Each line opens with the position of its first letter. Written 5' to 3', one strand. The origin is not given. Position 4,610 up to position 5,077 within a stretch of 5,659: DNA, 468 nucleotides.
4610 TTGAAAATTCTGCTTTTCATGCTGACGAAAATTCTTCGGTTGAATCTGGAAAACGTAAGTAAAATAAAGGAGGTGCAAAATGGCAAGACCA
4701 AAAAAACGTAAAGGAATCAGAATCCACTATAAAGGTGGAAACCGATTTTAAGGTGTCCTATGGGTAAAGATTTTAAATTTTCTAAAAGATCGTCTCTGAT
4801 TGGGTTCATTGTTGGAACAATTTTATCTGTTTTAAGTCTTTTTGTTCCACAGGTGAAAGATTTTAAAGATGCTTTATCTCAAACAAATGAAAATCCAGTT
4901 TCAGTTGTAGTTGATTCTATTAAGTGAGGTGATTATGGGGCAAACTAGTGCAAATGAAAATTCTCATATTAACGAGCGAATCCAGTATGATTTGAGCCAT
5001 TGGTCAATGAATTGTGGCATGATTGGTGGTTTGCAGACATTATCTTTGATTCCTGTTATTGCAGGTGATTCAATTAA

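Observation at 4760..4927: Free-standing 55-aa single-TM gene between J and F, while the E-equivalent frame in D is closed: candidate relocated or novel lysis gene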

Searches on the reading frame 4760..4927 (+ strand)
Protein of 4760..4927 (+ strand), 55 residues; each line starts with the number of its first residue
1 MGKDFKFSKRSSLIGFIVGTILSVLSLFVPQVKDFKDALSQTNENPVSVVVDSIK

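Call 7: search_protein_families(library=pfam, proteins=[window:4760-4927:+], max_evalue=0.1)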
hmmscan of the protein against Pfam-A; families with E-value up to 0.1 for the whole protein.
window:4760-4927:+ (55 aa): 1 family
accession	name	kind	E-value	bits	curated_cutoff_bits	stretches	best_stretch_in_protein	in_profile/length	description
PF07225.17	NDUF_B4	-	0.065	13.6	21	1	3-33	74-104/124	NADH-ubiquinone oxidoreductase B15 subunit (NDUFB4)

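Call 8: search_protein_families(library=phrogs, proteins=[window:4760-4927:+], max_evalue=0.1)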
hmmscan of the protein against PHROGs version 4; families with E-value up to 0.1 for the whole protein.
window:4760-4927:+ (55 aa): 0 families

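Call 9: find_homologous_proteins(query=window:4760-4924:+, max_evalue=10)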
Query window:4760-4924:+ (55 aa): 1 proteins with E <= 10 among 1 candidates.
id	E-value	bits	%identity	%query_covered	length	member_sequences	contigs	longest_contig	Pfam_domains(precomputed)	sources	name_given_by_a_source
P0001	3.2e-26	106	100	100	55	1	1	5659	-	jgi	-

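Call 23: search_protein_representatives(protein=window:4760-4924:+)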
Query: 55 residues. Proteins with E-value up to 0.001 (for the whole library): 1; up to 1e-10: 1; up to 1e-30: 0. The best 1 are listed.
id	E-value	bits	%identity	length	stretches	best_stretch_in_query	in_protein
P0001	1.0e-26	106.3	100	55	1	1-55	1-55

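Call 32: find_encoding_contigs(protein=P0001, flank=6000)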
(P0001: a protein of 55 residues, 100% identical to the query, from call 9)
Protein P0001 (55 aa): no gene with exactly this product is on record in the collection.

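Call 33: find_homologous_proteins(query=A3, max_evalue=10)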
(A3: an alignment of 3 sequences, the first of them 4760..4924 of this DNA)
Query A3 (3 sequences) (55 aa, profile of the alignment): 3 proteins with E <= 10 among 13 candidates.
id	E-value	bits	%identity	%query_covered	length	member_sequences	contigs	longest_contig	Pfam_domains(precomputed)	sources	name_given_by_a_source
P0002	8.0e-28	114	38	71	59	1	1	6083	-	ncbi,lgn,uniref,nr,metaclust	ncbi:hypothetical protein [Eel River basin pequenovirus]|uniref:hypothetical protein n=1 Tax=Eel Riv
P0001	1.5e-25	107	100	100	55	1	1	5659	-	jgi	-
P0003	7.2e-10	57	42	44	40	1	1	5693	-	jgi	-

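Call 63: search_dna_similar(query=window:4760-4924:+, collection=phages, mode=protein, max_evalue=10, max_rows=25)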
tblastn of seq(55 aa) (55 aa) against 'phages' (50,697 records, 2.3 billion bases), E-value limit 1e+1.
No match.

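Call 73: search_protein_families(library=pfam, alignment_id=A4, max_evalue=1)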
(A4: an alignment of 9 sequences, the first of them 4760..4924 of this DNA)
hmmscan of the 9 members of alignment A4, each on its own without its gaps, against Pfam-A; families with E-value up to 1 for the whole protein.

A. member 1, window:4760-4924:+ (55 aa): 2 families
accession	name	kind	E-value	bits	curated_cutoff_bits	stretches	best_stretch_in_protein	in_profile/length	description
PF07225.17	NDUF_B4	-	0.065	13.6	21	1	3-33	74-104/124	NADH-ubiquinone oxidoreductase B15 subunit (NDUFB4)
PF12911.12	OppC_N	-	0.13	12.6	23.9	1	8-35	12-39/53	N-terminal TM domain of oligopeptide transport permease C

B. families by the number of members that match (of 9 scanned): 9 families
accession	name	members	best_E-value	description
PF03419.18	Peptidase_U4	2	0.0046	Sporulation factor SpoIIGA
PF13786.12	DUF4179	1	0.015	Domain of unknown function (DUF4179)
PF07225.17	NDUF_B4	1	0.065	NADH-ubiquinone oxidoreductase B15 subunit (NDUFB4)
PF17601.7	DUF5497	1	0.1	Family of unknown function (DUF5497)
PF01554.23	MatE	1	0.11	MatE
PF05255.16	UPF0220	1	0.11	Uncharacterised protein family (UPF0220)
PF12911.12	OppC_N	1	0.13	N-terminal TM domain of oligopeptide transport permease C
PF09472.15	MtrF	1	0.13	Tetrahydromethanopterin S-methyltransferase, F subunit (MtrF)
PF04888.17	SseC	1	0.51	Secretion system effector C (SseC) like family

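Call 88: predict_structure(alignment_id=A7)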
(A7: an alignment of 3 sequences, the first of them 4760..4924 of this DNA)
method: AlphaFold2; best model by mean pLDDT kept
length: 55 residues; sequences in the alignment: 3
mean_pLDDT: 63.7   pTM: 0.31
mean pLDDT of the five models: 63.7, 62.8, 60.3, 59.3, 59.0
residues with pLDDT >= 90: 0; 70-90: 16; 50-70: 27; < 50: 12
segments of 3 or more residues with pLDDT < 50: 45-55
pLDDT, mean of each block of 10 residues (from residue 1): 60 81 74 62 50 45
secondary structure, 60 per line:
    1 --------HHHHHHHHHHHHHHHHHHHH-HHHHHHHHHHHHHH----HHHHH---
elements in order: H9-28 H30-43 H48-52

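Call 100: search_protein_families(library=phrogs, alignment_id=A4, max_evalue=1)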
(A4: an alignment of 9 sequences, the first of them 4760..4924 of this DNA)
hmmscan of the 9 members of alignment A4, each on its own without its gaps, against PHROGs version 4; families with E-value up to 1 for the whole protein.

A. member 1, window:4760-4924:+ (55 aa): 2 families
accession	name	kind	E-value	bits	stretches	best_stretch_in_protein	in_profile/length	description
phrog_36022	-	unknown function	0.15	12.8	1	12-45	21-54/170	-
phrog_9877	-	unknown function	0.16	13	1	2-25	68-91/105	-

B. families by the number of members that match (of 9 scanned): 15 families
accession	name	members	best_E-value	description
phrog_739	-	1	0.0033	Rz-like spanin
phrog_30147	-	1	0.022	-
phrog_27887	-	1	0.024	-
phrog_16379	-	1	0.06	-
phrog_12280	-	1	0.09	-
phrog_30576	-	1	0.11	baseplate protein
phrog_33074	-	1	0.11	-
phrog_4349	-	1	0.11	Rz-like spanin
phrog_26895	-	1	0.14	-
phrog_36022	-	1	0.15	-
phrog_21576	-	1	0.15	-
phrog_9877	-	1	0.16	-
phrog_22844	-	1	0.22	-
phrog_27707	-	1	0.23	-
phrog_25644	-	1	0.77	-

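Call 101: search_protein_families(library=ncbifam, alignment_id=A4, max_evalue=1)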
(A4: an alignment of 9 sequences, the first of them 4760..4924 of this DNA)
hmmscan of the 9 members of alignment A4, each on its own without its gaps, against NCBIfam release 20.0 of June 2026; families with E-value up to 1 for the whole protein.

A. member 1, window:4760-4924:+ (55 aa): 1 family
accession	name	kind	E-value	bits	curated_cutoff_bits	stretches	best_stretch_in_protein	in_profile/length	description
TIGR01606.1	holin_BlyA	equivalog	0.095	12.7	52.85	1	13-35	21-43/63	BlyA family holin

B. families by the number of members that match (of 9 scanned): 7 families
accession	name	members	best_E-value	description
TIGR04313.1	aro_clust_Mycop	1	0.0008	aromatic motif membrane protein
NF041013.1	T4P_ComGE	1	0.017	competence type IV pilus minor pilin ComGE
NF033556.1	MerTP_fusion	1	0.031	mercuric transport protein MerTP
TIGR00096.1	TIGR00096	1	0.068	16S rRNA (cytidine(1402)-2'-O)-methyltransferase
NF041056.1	ryptide_ex_MFS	1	0.073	ryptide export MFS transporter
TIGR01401.1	fliR_like_III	1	0.091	type III secretion system export apparatus subunit SctT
TIGR01606.1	holin_BlyA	1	0.095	BlyA family holin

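Call 102: search_solved_structures(query=A4, max_evalue=10)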
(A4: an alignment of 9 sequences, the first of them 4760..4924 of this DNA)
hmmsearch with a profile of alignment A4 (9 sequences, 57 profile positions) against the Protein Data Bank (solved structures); distinct sequences matched with E-value up to 10: 5.
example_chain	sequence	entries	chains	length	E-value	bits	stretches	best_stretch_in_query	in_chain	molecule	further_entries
9jr0_A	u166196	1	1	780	0.067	16.4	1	13-45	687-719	Metabotropic GABA-B receptor subtype 1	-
2nq2_A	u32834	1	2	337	0.33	14.2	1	4-22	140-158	Hypothetical ABC transporter permease protein HI1471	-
9jqx_A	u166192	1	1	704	0.91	12.7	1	13-35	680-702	Metabotropic GABA-B receptor subtype 1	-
8c8q_A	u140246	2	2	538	1.3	12.2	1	17-47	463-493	Cytochrome c oxidase subunit 1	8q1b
3nd0_A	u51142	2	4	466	4.3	10.6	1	14-28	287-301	Sll0855 protein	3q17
